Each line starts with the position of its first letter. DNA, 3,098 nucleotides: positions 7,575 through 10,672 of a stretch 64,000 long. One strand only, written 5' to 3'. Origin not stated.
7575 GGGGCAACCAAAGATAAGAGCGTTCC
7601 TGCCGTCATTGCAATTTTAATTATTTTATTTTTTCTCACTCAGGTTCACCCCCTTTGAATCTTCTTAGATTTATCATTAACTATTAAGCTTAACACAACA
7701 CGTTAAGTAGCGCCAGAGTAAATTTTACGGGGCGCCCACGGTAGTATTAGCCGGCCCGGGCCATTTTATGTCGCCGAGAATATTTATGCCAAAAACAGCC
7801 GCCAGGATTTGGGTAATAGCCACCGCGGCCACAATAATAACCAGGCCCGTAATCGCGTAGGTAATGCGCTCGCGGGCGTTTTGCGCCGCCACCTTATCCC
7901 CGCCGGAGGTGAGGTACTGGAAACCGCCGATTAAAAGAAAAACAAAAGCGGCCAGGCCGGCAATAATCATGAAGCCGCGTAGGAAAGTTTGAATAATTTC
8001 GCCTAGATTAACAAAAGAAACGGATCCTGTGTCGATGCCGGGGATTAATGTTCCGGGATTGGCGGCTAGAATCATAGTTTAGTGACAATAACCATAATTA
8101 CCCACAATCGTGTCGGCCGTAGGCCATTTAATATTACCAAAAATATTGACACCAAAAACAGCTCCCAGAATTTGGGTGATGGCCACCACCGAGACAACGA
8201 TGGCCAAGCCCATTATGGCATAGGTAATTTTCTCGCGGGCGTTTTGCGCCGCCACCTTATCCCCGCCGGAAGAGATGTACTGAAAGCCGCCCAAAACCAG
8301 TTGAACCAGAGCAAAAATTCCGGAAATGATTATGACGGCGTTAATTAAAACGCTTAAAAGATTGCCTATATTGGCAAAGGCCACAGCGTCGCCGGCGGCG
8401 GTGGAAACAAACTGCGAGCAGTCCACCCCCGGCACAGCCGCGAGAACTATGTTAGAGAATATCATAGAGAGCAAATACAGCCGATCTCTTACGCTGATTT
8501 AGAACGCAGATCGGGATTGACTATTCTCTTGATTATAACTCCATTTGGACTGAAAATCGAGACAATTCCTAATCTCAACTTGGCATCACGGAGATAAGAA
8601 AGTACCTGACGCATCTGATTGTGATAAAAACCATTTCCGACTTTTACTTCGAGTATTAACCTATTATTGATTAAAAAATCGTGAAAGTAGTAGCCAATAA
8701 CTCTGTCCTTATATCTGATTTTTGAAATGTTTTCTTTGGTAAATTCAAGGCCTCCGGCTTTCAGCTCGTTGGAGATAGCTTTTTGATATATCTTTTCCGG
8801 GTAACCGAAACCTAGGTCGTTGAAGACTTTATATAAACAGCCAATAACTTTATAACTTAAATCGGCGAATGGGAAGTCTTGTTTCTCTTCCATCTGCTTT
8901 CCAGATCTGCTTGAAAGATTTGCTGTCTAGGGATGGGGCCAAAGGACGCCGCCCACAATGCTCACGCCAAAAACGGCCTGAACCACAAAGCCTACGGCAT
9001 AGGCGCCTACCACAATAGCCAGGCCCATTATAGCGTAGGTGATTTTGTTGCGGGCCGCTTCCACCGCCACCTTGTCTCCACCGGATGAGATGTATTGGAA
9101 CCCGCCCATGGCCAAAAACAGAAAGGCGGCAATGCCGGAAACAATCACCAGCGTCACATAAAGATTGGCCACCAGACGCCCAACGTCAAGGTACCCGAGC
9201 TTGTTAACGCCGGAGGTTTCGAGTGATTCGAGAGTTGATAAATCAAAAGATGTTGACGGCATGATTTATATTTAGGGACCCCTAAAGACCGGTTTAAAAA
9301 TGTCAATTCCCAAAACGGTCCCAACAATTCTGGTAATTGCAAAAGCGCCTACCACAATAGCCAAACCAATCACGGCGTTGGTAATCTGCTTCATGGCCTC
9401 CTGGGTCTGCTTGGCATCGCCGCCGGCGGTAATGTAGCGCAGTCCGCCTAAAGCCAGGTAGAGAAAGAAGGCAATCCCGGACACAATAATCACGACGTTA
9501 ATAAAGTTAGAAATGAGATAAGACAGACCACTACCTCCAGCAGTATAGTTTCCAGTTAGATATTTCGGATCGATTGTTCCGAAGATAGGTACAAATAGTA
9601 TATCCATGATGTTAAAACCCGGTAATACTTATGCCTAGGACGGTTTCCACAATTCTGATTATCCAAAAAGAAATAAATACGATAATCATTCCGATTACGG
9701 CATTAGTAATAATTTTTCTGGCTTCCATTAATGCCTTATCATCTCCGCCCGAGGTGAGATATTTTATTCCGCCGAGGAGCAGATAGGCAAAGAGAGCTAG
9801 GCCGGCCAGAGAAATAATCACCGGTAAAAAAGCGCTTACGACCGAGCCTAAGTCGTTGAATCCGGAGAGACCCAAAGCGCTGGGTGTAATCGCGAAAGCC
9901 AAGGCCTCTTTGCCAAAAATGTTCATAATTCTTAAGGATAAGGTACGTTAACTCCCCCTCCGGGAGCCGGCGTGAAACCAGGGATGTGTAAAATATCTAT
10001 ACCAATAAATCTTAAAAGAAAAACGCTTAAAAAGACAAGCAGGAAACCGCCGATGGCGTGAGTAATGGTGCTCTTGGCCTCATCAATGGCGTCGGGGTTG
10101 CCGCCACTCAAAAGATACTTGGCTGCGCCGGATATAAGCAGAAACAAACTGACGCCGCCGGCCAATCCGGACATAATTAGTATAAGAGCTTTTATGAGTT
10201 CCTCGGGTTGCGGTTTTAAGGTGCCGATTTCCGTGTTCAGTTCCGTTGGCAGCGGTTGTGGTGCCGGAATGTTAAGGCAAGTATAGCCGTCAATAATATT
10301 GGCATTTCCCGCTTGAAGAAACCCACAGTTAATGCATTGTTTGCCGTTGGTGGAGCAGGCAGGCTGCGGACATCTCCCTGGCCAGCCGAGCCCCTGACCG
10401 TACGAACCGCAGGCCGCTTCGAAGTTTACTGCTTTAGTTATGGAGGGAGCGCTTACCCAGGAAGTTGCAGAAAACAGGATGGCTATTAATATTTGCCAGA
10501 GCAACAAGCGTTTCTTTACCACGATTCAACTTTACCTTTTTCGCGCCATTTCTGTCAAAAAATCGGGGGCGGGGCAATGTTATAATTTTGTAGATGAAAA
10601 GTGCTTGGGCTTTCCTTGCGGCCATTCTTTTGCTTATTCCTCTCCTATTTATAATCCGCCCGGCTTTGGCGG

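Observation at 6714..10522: Eight tandem paralogous TrbC/VirB2-type pilin genes on one strand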

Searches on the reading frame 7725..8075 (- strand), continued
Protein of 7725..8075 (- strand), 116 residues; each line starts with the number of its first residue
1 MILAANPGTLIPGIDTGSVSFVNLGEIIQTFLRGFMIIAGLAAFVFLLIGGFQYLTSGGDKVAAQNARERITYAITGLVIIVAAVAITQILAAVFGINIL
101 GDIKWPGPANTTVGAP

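Call 64: search_protein_families(library=pfam, proteins=[P0092, P0057, P0058], max_evalue=0.01)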
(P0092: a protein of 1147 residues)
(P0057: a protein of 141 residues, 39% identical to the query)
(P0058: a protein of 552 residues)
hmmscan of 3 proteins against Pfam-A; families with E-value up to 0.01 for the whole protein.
P0092 (1147 aa): 3 families
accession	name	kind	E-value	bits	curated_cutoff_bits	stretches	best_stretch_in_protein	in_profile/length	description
PF18895.5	T4SS_pilin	-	6.7e-80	263.6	26.6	11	44-106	3-65/71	Type IV secretion system pilin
PF04956.18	TrbC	-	1.2e-42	144.6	27.9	7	2-105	1-91/98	TrbC/VIRB2 pilin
PF01786.24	AOX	-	0.0061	16.7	22.7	0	330-359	56-85/216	Alternative oxidase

P0057 (141 aa): 3 families
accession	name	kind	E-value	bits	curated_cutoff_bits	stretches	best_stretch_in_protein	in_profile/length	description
PF18895.5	T4SS_pilin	-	5.7e-17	62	26.6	1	62-132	2-71/71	Type IV secretion system pilin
PF04956.18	TrbC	-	6.7e-09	36.3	27.9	1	61-130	34-96/98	TrbC/VIRB2 pilin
PF04290.18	DctQ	-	0.0014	19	28.3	1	69-127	61-123/132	Tripartite ATP-independent periplasmic transporters, DctQ component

P0058 (552 aa): 6 families
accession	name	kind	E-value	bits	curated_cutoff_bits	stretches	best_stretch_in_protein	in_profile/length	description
PF18895.5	T4SS_pilin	-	2.9e-71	235.9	26.6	6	475-544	3-71/71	Type IV secretion system pilin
PF02322.20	Cyt_bd_oxida_II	-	2.2e-08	34.2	35.6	1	149-366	84-247/302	Cytochrome bd terminal oxidase subunit II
PF17382.7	Ycf70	-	0.00044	21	25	0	288-337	6-55/89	Uncharacterized Ycf70-like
PF05987.18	DUF898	-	0.0046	16.6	28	0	47-122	172-247/336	Bacterial protein of unknown function (DUF898)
PF06664.17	WLS-like_TM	-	0.0063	16.3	28.3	1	148-304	77-226/247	Wntless-like, transmembrane domain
PF13687.11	DUF4153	-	0.0072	16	27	0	61-193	52-186/373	Domain of unknown function (DUF4153)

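Call 68: find_encoding_contigs(protein=P0002, flank=10000, max_places=2)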
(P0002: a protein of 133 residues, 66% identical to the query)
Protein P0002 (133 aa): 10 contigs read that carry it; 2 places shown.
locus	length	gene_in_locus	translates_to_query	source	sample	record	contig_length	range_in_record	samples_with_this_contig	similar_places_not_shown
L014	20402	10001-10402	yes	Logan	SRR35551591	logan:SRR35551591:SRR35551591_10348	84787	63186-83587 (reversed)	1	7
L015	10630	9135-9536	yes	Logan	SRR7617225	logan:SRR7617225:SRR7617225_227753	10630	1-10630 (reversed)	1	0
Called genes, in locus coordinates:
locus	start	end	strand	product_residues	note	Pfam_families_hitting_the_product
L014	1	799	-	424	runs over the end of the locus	PF02366:PMT, PF13231:PMT_2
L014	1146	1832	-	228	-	PF18912:DZR_2, PF00156:Pribosyltran (weak)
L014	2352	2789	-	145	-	PF01668:SmpB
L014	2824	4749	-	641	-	-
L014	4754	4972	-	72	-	PF18901:DUF5657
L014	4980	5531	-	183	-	-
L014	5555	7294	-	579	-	PF08486:SpoIID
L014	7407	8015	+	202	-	PF18895:T4SS_pilin (weak)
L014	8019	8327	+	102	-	PF18895:T4SS_pilin (weak)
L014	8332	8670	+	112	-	PF18895:T4SS_pilin (weak)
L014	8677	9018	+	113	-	PF18895:T4SS_pilin (weak)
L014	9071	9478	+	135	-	PF05635:23S_rRNA_IVP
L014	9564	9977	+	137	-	PF18895:T4SS_pilin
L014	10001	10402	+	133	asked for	PF18895:T4SS_pilin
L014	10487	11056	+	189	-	PF18895:T4SS_pilin (weak)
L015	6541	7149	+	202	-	PF18895:T4SS_pilin (weak)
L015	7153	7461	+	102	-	PF18895:T4SS_pilin (weak)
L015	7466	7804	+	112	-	PF18895:T4SS_pilin (weak)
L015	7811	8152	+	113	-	PF18895:T4SS_pilin (weak)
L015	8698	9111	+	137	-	PF18895:T4SS_pilin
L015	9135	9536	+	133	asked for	PF18895:T4SS_pilin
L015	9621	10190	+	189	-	PF18895:T4SS_pilin (weak)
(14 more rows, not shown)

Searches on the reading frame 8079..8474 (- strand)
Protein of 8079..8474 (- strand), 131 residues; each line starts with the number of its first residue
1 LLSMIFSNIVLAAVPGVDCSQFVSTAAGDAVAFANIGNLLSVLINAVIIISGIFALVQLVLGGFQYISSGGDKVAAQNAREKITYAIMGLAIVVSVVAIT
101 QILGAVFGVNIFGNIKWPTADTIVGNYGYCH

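Call 3: search_protein_families(library=pfam, proteins=[window:8079-8474:-], max_evalue=1)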
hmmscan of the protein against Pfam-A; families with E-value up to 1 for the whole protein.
window:8079-8474:- (131 aa): 3 families
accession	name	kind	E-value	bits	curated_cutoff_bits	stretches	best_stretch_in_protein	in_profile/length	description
PF18895.5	T4SS_pilin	-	1.1e-06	29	26.6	1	36-103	5-71/71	Type IV secretion system pilin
PF22571.1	LiaI-LiaF-TM_PspC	-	0.0084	16.3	27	1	23-117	12-111/142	PspC transmembrane region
PF01741.23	MscL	-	0.33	11.7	27.4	1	5-68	38-97/123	Large-conductance mechanosensitive channel, MscL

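Call 4: search_protein_families(library=ncbifam, proteins=[window:8079-8474:-], max_evalue=1)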
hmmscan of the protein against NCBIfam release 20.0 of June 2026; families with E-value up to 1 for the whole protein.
window:8079-8474:- (131 aa): 5 families
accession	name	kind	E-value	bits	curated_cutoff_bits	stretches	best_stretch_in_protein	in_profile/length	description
NF045849.1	ICE_MMCAP2_0565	equivalog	0.00082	19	40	1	34-103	7-76/80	Mbov_0395 family pilin-like conjugal transfer protein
TIGR00220.1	mscL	equivalog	0.04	14.1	71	1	3-76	36-107/127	large conductance mechanosensitive channel protein MscL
NF033740.0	MarP_fam_protase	equivalog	0.042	12.9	250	1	50-123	22-93/390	MarP family serine protease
TIGR02866.1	CoxB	equivalog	0.078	12.5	147.7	1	34-101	7-76/202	cytochrome c oxidase subunit II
TIGR04402.2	mob_CxxC_CxxC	subfamily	0.71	10.1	70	1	42-77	55-90/180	mobilome CxxCx(11)CxxC protein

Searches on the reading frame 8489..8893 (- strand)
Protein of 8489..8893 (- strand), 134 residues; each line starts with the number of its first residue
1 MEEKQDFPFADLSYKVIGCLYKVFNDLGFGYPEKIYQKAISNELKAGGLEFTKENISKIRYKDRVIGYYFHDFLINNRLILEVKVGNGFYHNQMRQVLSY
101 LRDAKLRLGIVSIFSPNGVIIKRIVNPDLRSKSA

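Call 3: search_protein_families(library=pfam, proteins=[window:8489-8893:-], max_evalue=1)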
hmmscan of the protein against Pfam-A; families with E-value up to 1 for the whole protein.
window:8489-8893:- (134 aa): 1 family
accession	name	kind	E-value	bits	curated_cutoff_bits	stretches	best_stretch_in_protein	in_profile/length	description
PF13366.12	PDDEXK_3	-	7.7e-26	91.2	22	1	11-116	2-108/117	PD-(D/E)XK nuclease superfamily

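Call 4: search_protein_families(library=ncbifam, proteins=[window:8489-8893:-], max_evalue=1)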
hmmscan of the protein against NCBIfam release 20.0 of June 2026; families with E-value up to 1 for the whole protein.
window:8489-8893:- (134 aa): 1 family
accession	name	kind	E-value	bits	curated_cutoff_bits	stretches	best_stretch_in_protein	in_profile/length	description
TIGR04256.1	GxxExxY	subfamily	4.4e-26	91.5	35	1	12-125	2-116/116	GxxExxY protein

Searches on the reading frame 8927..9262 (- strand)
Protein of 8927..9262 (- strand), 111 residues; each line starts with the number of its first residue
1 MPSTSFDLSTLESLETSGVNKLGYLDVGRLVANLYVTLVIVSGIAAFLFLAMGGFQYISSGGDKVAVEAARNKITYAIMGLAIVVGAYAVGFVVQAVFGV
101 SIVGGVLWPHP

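Call 3: search_protein_families(library=pfam, proteins=[window:8927-9262:-], max_evalue=1)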
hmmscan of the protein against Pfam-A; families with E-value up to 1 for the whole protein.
window:8927-9262:- (111 aa): 2 families
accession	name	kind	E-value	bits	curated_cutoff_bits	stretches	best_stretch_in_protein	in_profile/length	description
PF18895.5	T4SS_pilin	-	0.00025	21.5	26.6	1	30-87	8-64/71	Type IV secretion system pilin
PF09933.14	DUF2165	-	0.081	13.4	24.9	1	32-94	60-120/157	Predicted small integral membrane protein (DUF2165)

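Call 4: search_protein_families(library=ncbifam, proteins=[window:8927-9262:-], max_evalue=1)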
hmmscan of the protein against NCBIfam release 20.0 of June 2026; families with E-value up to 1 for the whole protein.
window:8927-9262:- (111 aa): 1 family
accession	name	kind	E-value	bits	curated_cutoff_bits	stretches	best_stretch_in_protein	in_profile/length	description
NF045849.1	ICE_MMCAP2_0565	equivalog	0.011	15.3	40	1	38-94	20-76/80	Mbov_0395 family pilin-like conjugal transfer protein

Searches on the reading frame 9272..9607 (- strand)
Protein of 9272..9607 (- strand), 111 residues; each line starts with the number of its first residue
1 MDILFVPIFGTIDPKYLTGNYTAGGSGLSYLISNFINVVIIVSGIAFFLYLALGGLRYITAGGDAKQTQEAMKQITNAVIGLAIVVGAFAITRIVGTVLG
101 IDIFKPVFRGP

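Call 3: search_protein_families(library=pfam, proteins=[window:9272-9607:-], max_evalue=1)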
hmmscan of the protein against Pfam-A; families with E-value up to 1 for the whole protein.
window:9272-9607:- (111 aa): 3 families
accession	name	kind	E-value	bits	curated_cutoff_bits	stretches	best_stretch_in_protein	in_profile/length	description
PF18895.5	T4SS_pilin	-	1.8e-08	34.8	26.6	1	27-93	4-69/71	Type IV secretion system pilin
PF08449.17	UAA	-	0.018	14.6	26.2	1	29-98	119-180/311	UAA transporter family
PF04956.18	TrbC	-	0.18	12.5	27.9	1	21-91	34-94/98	TrbC/VIRB2 pilin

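Call 4: search_protein_families(library=ncbifam, proteins=[window:9272-9607:-], max_evalue=1)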
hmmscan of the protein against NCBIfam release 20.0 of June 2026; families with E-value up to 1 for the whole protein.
window:9272-9607:- (111 aa): 4 families
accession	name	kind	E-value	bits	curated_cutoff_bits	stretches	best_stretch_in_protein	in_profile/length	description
NF045849.1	ICE_MMCAP2_0565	equivalog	2.1e-07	30.5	40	1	29-95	10-76/80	Mbov_0395 family pilin-like conjugal transfer protein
TIGR02970.1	succ_dehyd_cytB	equivalog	0.0063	16.7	52.3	1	28-89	55-116/120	succinate dehydrogenase, cytochrome b556 subunit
TIGR00948.1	2a75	equivalog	0.011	15.5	213.65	1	26-87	42-105/177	L-lysine exporter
NF006218.0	PRK08343.1-4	subfamily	0.05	12.4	383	1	71-108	347-381/392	preprotein translocase subunit SecD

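Call 14: find_encoding_contigs(protein=window:9272-9607:-, flank=10000, max_places=6)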
Protein window:9272-9607:- (111 aa): 2 contigs read that carry it; 2 places shown.
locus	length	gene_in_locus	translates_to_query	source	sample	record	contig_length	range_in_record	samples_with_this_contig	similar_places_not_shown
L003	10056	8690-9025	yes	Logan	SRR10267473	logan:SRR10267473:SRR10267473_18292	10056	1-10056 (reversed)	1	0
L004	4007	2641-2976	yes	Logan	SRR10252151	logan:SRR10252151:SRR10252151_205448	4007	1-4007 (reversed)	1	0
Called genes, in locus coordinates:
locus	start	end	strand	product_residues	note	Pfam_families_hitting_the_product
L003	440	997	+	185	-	PF00293:NUDIX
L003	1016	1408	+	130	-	-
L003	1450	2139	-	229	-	PF18912:DZR_2, PF00156:Pribosyltran (weak)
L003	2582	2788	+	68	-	-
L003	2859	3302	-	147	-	PF01668:SmpB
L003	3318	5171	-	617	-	-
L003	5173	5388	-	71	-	PF18901:DUF5657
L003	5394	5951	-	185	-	-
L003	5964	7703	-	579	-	PF08486:SpoIID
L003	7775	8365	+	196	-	PF18895:T4SS_pilin (weak)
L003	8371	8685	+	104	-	-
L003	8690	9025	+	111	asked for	PF18895:T4SS_pilin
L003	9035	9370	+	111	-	-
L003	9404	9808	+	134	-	PF13366:PDDEXK_3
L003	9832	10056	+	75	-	?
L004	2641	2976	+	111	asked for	PF18895:T4SS_pilin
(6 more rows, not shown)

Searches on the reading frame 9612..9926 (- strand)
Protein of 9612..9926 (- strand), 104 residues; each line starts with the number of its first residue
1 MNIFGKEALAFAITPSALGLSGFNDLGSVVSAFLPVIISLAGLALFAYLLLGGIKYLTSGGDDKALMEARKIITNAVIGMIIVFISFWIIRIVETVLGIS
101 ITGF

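Call 3: search_protein_families(library=pfam, proteins=[window:9612-9926:-], max_evalue=1)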
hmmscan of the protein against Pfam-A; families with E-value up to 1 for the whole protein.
window:9612-9926:- (104 aa): 1 family
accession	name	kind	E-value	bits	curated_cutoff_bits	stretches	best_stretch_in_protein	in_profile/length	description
PF18895.5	T4SS_pilin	-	8.1e-06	26.3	26.6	1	37-90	16-67/71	Type IV secretion system pilin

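Call 4: search_protein_families(library=ncbifam, proteins=[window:9612-9926:-], max_evalue=1)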
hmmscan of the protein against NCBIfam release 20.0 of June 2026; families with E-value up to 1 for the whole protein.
window:9612-9926:- (104 aa): 1 family
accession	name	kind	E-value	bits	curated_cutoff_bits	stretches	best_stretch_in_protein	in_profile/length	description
NF045849.1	ICE_MMCAP2_0565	equivalog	0.00037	20.1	40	1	24-95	7-78/80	Mbov_0395 family pilin-like conjugal transfer protein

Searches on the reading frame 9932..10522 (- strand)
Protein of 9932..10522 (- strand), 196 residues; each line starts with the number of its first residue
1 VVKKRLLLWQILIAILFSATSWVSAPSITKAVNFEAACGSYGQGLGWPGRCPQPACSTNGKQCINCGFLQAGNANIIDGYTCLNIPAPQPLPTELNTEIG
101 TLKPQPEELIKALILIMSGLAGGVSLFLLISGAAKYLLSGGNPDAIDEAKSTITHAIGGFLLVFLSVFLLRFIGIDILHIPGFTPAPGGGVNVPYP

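Call 3: search_protein_families(library=pfam, proteins=[window:9932-10522:-], max_evalue=1)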
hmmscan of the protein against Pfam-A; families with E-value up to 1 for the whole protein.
window:9932-10522:- (196 aa): 1 family
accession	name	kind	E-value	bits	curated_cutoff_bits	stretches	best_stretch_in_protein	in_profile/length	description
PF18895.5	T4SS_pilin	-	4.1e-07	30.4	26.6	1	107-173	6-71/71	Type IV secretion system pilin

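Call 4: search_protein_families(library=ncbifam, proteins=[window:9932-10522:-], max_evalue=1)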
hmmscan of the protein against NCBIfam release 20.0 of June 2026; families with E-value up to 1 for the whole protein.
window:9932-10522:- (196 aa): 1 family
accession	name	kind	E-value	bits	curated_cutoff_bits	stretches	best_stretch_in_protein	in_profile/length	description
NF045849.1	ICE_MMCAP2_0565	equivalog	0.13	12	40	1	108-170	11-73/80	Mbov_0395 family pilin-like conjugal transfer protein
